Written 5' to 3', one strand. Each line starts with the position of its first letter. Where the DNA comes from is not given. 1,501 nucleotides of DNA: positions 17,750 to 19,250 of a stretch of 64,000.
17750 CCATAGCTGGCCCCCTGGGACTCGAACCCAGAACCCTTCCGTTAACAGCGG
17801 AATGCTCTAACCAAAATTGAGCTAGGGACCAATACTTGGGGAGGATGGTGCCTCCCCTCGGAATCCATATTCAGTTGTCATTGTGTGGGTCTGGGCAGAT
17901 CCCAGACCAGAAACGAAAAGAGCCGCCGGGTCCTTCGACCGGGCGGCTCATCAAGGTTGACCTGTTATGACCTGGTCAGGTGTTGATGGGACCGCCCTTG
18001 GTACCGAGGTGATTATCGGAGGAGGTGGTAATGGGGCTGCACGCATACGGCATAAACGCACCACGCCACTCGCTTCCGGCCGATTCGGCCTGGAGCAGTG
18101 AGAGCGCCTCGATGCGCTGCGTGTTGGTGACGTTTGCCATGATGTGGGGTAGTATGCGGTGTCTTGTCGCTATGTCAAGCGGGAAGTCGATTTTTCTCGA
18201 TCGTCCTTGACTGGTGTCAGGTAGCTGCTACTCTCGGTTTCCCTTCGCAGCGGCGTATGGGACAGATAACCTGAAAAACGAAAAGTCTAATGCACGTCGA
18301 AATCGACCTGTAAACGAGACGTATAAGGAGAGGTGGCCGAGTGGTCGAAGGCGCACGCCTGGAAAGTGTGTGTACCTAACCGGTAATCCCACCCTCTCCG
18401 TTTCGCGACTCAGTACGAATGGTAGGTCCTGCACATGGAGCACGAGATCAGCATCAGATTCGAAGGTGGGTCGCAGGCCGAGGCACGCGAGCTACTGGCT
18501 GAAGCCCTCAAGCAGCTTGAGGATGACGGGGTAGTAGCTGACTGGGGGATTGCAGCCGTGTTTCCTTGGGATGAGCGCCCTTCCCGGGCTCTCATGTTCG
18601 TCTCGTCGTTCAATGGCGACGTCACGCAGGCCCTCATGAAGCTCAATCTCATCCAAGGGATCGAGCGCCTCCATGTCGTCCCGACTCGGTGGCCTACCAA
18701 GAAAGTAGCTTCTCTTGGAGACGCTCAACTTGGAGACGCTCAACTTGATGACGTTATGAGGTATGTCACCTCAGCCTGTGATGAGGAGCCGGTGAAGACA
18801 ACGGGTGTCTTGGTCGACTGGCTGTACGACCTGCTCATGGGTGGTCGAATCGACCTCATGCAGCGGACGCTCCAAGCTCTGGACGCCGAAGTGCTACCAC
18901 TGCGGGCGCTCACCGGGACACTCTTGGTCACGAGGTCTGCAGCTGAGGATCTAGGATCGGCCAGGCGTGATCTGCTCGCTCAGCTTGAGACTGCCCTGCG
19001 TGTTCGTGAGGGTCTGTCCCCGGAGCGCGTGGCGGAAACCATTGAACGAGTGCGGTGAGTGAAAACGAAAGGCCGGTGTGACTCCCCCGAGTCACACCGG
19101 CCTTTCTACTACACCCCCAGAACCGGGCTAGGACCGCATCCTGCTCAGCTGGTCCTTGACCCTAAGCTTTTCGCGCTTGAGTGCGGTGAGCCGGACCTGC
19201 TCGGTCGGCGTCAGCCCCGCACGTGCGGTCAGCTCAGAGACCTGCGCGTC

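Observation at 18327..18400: tRNA-Ser(GGA)-like element with no T arm, on the opposite strand from the tRNA arrays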

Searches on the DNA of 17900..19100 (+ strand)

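Call 5: search_dna_similar(query=window:17900-19100:+, collection=phages, mode=near, max_rows=30)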
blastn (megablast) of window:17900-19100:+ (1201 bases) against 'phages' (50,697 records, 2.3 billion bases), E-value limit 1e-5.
No match.

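Call 7: search_rna_families(source=window, start=18250, end=18480, threshold=evalue, max_evalue=10, show_alignments=4)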
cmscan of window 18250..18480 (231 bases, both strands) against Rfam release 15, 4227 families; matches with E-value up to 10: 1.
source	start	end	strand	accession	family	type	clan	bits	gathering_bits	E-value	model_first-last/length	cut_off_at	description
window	18327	18400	+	RF00005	tRNA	Gene; tRNA;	CL00001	34.4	29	6.9e-06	1-71/71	no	tRNA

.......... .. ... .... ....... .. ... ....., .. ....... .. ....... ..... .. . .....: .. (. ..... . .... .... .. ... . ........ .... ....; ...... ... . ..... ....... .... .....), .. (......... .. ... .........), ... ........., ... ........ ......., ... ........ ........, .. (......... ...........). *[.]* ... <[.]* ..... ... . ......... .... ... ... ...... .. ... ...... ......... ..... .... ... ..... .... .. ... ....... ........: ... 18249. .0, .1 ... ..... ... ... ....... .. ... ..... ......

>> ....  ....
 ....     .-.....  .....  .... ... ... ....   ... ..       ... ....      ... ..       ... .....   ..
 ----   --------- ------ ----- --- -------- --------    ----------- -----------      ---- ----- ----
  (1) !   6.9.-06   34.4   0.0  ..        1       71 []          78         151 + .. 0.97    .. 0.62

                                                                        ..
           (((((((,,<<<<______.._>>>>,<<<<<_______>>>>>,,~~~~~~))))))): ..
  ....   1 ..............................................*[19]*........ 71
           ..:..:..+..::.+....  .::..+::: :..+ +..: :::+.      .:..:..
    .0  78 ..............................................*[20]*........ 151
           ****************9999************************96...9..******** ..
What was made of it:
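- On Canonical tRNA (Rfam RF00005): The covariance model skips 19 model positions (call 7).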

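Call 9: search_dna_similar(query=window:18200-18460:+, collection=phages, mode=distant, max_rows=40, max_evalue=0.01)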
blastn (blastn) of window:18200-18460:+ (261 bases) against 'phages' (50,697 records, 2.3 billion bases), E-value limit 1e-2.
Records with a match: 9; places in all: 9; records where one place covers at least 80% of the query: 0.
Best place of each record, by identity: 80-90% 9.
By first word of the organism name: Staphylococcus 3; Acinetobacter 2; Rhizobium 2; Salmonella 1; Bacteriophage 1.
By host as written in the record: - 3; Staphylococcus aureus 2; Salmonella enterica subsp. enterica serovar Kentucky 1; Rhizobium phaseoli T3_3 1; Rhizobium phaseoli I1_23 1; Staphylococcus pseudintermedius 14-29-15 1.
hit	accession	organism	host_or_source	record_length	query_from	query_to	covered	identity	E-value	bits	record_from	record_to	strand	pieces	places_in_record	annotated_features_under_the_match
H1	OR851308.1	Salmonella phage S.Kent 1-2-1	Salmonella enterica subsp. enterica ...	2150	124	176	20%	86.8%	2e-8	65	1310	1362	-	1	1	record has no annotation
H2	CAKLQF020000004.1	Acinetobacter phage MD-2021a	not known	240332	128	176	19%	87.8%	8e-8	63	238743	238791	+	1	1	tRNA-Ser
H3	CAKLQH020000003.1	Acinetobacter phage MD-2021a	not known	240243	128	176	19%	87.8%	8e-8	63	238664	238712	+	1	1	tRNA-Ser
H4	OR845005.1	Staphylococcus phage SA 1306 Kay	Staphylococcus aureus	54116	127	172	18%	89.4%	9e-7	60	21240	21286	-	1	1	record has no annotation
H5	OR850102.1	Staphylococcus phage SA 1298 Kay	Staphylococcus aureus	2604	127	172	18%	89.4%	9e-7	60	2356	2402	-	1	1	record has no annotation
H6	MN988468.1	Rhizobium phage RHph_TM3_3_3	Rhizobium phaseoli T3_3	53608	128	175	18%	85.4%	1e-5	56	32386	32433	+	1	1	none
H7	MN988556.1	Rhizobium phage RHph_I1_23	Rhizobium phaseoli I1_23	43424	128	175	18%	85.4%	1e-5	56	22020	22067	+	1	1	hypothetical protein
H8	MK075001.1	Staphylococcus phage phiSP15-1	Staphylococcus pseudintermedius 14-29-15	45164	128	172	17%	89.1%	3e-6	58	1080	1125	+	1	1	none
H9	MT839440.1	Bacteriophage sp.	human fecal samples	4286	124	172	19%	81.6%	2e-3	49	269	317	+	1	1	record has no annotation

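Call 28: get_annotated_region(hit=H6, flank=2500)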
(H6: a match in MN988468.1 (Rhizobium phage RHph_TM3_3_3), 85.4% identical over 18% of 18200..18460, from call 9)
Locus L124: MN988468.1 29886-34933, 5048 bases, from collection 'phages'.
description: Rhizobium phage RHph_TM3_3_3, complete genome.
organism: Rhizobium phage RHph_TM3_3_3 (NCBI taxid 2509762)
taxonomy: Viruses; Duplodnaviria; Heunggongvirae; Uroviricota; Caudoviricetes
host: Rhizobium phaseoli T3_3; source: agricultural lands; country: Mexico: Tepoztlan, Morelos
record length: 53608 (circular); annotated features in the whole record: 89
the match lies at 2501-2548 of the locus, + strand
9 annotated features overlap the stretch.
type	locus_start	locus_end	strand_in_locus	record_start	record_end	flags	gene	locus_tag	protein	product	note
CDS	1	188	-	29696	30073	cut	-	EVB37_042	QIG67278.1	nuclease SNase-like protein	GO_function: GO:0003676 - nucleic acid binding; GO_function: GO:0016788 - hydrolase activity, acting on ester bonds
CDS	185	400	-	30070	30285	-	-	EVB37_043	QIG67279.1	hypothetical protein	-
CDS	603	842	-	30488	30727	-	-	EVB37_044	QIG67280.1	hypothetical protein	-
CDS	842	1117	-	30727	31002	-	-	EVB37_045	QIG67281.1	hypothetical protein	-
CDS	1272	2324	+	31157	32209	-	-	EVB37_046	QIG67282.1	ATP-dependent DNA ligase protein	GO_function: GO:0003910 - DNA ligase (ATP) activity; GO_function: GO:0005524 - ATP binding; GO_process: GO:0006281 - ...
CDS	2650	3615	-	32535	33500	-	-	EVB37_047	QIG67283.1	integrase protein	GO_function: GO:0003677 - DNA binding; GO_process: GO:0006310 - DNA recombination; GO_process: GO:0015074 - DNA ...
CDS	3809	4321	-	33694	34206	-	-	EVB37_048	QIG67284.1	DUF1643 domain-containing protein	-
CDS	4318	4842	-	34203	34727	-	-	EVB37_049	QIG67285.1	dihydrofolate reductase protein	GO_function: GO:0004146 - dihydrofolate reductase activity; GO_process: GO:0055114 - oxidation-reduction process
CDS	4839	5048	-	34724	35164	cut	-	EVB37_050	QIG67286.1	HNH endonuclease protein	GO_function: GO:0003676 - nucleic acid binding; GO_function: GO:0004519 - endonuclease activity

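Call 29: get_annotated_region(hit=H8, flank=2000)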
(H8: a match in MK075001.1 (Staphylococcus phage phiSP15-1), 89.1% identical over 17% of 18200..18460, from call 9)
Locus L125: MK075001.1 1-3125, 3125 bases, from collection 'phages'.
description: Staphylococcus phage phiSP15-1, complete genome.
organism: Staphylococcus phage phiSP15-1 (NCBI taxid 2491319)
taxonomy: Viruses; Duplodnaviria; Heunggongvirae; Uroviricota; Caudoviricetes; Fibralongavirus
host: Staphylococcus pseudintermedius 14-29-15; source: human blood; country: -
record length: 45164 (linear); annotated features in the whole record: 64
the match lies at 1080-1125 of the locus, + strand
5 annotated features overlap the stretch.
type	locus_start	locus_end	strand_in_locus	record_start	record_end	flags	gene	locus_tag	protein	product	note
CDS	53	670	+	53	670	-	-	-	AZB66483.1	competence transcription factor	-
repeat_region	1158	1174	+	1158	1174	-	-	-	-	-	-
CDS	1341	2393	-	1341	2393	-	-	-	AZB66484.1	integrase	-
CDS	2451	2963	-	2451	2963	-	-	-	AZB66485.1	hypothetical protein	FIG01108503: hypothetical protein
CDS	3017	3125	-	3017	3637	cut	-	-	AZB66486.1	putative repressor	-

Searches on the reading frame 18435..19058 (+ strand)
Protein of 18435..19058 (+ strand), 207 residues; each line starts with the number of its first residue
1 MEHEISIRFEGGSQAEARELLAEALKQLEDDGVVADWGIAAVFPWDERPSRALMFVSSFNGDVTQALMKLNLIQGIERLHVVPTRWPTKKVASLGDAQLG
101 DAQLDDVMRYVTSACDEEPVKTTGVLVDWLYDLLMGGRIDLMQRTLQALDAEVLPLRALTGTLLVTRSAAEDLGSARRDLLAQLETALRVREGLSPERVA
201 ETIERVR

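Call 14: search_protein_families(library=pfam, proteins=[window:18435-19058:+], max_evalue=0.001)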
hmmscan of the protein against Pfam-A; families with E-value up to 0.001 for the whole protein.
window:18435-19058:+ (207 aa): 0 families

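Call 15: search_protein_families(library=phrogs, proteins=[window:18435-19058:+], max_evalue=0.001)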
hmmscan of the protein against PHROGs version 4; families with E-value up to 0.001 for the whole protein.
window:18435-19058:+ (207 aa): 0 families

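Call 16: find_related_loci(query=window:18435-19058:+, collection=viral_contigs, flank=6000)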
Query window:18435-19058:+ (207 aa) in viral_contigs; peptide patterns used: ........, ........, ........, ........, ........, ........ (x = any residue, [..] = any of these).
17 stretches matched a pattern, but none encodes a relative of the query by tblastn (E <= 1e-3).

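Call 18: find_encoding_contigs(protein=window:18435-19058:+, flank=3000, max_places=10)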
Protein window:18435-19058:+ (207 aa): 9 contigs read that carry it; 3 places shown.
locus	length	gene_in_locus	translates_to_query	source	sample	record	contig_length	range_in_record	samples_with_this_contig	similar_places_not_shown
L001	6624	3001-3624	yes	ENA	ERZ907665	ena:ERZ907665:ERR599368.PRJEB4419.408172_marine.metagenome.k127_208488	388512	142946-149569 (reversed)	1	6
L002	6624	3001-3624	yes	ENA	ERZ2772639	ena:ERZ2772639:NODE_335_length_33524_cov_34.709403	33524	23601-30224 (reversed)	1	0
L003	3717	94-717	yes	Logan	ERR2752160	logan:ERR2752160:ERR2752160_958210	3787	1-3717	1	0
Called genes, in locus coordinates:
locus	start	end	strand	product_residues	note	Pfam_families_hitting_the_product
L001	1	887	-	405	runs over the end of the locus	PF12323:HTH_OrfB_IS605, PF01385:OrfB_IS605, PF07282:Cas12f1-like_TNB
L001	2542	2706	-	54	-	-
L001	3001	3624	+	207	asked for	-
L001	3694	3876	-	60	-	PF04325:DUF465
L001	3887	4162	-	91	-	-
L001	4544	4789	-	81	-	-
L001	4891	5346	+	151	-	-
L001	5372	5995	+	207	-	-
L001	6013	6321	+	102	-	-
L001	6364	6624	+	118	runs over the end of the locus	-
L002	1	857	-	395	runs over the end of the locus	PF12323:HTH_OrfB_IS605, PF01385:OrfB_IS605, PF07282:Cas12f1-like_TNB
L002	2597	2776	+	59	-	-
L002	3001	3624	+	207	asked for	-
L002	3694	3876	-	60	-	PF04325:DUF465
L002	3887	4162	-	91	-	-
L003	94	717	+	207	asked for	-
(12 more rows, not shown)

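Call 26: find_homologous_proteins(query=window:18435-19058:+, max_evalue=0.001)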
Query window:18435-19058:+ (207 aa): 1 proteins with E <= 0.001 among 1975 candidates.
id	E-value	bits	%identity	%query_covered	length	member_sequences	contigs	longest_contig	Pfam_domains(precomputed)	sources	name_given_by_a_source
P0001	1.9e-127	441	100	100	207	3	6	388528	-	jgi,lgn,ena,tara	tara:strand:+ start:267439 stop:268062 length:624 start_codon:yes stop_codon:yes gene_type:complete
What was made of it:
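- The downstream gene is an ORFan, so no comparative support is available (call 26).
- Tried and rejected: The 207-aa neighbour is an ORFan among 5.8 billion proteins (call 26).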

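Call 49: list_cluster_members(proteins=[window:18435-19058:+, window:17976-18140:-, window:20325-20780:+])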
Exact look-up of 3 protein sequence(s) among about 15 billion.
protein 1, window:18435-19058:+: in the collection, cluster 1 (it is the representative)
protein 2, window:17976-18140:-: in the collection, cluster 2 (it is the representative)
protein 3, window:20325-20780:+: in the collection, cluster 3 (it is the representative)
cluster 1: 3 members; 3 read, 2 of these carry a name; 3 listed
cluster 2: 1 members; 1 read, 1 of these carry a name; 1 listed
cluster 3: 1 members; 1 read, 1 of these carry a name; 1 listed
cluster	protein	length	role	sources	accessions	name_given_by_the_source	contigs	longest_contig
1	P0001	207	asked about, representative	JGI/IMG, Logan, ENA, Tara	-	strand:+ start:267439 stop:268062 length:624 start_codon:yes stop_codon:yes ...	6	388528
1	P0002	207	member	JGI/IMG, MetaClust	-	\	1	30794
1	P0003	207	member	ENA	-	-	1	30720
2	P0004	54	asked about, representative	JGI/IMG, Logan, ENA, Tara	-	hypothetical protein | strand:- start:266980 stop:267144 length:165 start_codon:yes stop_codon:yes ...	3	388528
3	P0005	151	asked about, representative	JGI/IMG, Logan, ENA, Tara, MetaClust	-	strand:+ start:269329 stop:269784 length:456 start_codon:yes stop_codon:yes ... | \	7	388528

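Call 50: find_encoding_contigs(protein=P0002, flank=3000, max_places=5)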
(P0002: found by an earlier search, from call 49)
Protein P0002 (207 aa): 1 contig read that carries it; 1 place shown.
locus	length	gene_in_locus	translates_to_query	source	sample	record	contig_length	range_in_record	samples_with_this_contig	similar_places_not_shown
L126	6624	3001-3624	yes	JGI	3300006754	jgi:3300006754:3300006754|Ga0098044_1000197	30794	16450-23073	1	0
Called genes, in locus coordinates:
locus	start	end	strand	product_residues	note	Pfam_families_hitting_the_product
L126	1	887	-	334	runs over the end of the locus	PF12323:HTH_OrfB_IS605, PF01385:OrfB_IS605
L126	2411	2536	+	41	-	-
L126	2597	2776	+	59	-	-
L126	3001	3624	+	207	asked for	-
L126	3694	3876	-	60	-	PF04325:DUF465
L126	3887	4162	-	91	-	-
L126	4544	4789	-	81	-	-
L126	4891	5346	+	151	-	-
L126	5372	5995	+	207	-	-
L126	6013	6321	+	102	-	-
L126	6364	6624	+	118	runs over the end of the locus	-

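Call 51: find_encoding_contigs(protein=P0003, flank=3000, max_places=5)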
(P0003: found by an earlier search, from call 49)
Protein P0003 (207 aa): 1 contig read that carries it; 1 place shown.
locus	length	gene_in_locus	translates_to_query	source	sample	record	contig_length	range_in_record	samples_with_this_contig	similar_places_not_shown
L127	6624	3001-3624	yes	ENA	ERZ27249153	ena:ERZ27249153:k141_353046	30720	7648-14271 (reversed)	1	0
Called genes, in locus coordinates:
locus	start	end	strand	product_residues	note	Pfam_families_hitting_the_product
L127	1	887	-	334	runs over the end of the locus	PF12323:HTH_OrfB_IS605, PF01385:OrfB_IS605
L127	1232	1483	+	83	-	-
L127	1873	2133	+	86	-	-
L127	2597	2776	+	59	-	-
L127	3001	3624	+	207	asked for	-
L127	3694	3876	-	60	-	PF04325:DUF465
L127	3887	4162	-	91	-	-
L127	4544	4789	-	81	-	-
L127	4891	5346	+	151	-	-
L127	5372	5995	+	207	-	-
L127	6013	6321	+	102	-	-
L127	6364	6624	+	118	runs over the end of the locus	-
